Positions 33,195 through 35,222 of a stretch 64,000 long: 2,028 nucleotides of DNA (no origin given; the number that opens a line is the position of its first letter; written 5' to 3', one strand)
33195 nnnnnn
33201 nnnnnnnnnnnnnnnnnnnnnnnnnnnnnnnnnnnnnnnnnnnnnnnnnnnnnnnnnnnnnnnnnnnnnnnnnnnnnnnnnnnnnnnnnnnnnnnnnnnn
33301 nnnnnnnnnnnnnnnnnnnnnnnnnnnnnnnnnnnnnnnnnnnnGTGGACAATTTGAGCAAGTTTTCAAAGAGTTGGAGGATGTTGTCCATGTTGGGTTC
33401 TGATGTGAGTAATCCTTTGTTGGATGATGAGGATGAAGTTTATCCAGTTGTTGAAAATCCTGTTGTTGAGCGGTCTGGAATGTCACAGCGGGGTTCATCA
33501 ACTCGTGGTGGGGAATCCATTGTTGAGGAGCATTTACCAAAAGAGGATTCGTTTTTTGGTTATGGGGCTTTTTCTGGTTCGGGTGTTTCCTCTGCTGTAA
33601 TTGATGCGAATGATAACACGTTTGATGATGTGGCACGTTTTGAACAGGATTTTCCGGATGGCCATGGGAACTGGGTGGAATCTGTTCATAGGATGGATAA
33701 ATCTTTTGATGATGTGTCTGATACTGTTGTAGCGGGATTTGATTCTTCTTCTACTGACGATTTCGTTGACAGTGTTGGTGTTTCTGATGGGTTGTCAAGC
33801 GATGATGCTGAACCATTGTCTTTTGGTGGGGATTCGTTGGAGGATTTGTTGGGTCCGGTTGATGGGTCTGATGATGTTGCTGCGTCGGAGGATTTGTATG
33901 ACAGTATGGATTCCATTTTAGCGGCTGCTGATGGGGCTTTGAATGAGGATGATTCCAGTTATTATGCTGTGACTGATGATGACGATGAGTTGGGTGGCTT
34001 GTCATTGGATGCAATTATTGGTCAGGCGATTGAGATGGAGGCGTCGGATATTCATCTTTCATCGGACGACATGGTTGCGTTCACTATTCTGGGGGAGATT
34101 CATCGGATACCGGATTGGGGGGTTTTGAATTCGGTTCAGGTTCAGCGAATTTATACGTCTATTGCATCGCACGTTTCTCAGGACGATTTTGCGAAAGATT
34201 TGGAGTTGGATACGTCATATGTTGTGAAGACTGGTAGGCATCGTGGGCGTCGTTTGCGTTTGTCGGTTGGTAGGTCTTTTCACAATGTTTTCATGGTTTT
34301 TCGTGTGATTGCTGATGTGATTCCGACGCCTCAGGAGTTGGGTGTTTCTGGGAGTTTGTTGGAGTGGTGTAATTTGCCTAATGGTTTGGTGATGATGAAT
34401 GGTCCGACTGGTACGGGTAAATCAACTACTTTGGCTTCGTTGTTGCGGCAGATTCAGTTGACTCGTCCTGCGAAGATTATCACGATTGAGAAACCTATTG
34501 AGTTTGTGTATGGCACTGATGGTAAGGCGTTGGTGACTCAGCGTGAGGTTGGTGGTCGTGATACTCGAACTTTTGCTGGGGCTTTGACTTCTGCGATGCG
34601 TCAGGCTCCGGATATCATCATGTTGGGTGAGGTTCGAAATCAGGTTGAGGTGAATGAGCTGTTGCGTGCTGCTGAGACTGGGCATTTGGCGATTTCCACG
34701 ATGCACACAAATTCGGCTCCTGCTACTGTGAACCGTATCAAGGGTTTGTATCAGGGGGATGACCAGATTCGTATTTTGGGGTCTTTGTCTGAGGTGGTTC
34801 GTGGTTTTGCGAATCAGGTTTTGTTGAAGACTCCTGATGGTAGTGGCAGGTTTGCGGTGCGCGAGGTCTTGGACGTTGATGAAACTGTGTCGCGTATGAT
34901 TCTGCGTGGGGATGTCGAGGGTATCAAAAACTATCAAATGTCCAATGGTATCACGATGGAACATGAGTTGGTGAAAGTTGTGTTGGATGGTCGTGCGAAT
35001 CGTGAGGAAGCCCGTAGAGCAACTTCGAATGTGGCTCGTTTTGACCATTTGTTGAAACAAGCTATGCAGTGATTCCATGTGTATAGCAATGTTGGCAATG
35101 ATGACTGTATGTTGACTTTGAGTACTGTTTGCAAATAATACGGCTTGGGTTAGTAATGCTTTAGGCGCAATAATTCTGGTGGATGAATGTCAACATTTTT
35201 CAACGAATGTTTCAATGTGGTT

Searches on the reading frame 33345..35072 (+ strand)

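Call 9: search_protein_families(library=pfam, proteins=[window:33345-35072:+], max_evalue=0.001)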
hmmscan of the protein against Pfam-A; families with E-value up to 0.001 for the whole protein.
window:33345-35072:+ (575 aa): 2 families
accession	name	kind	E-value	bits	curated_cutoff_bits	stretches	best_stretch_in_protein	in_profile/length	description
PF00437.27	T2SSE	-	5.6e-36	124.4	24.9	1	221-485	12-273/370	Type II/IV secretion system protein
PF07728.20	AAA_5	-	9.3e-06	26.1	22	1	349-456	2-103/139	AAA domain (dynein-related subfamily)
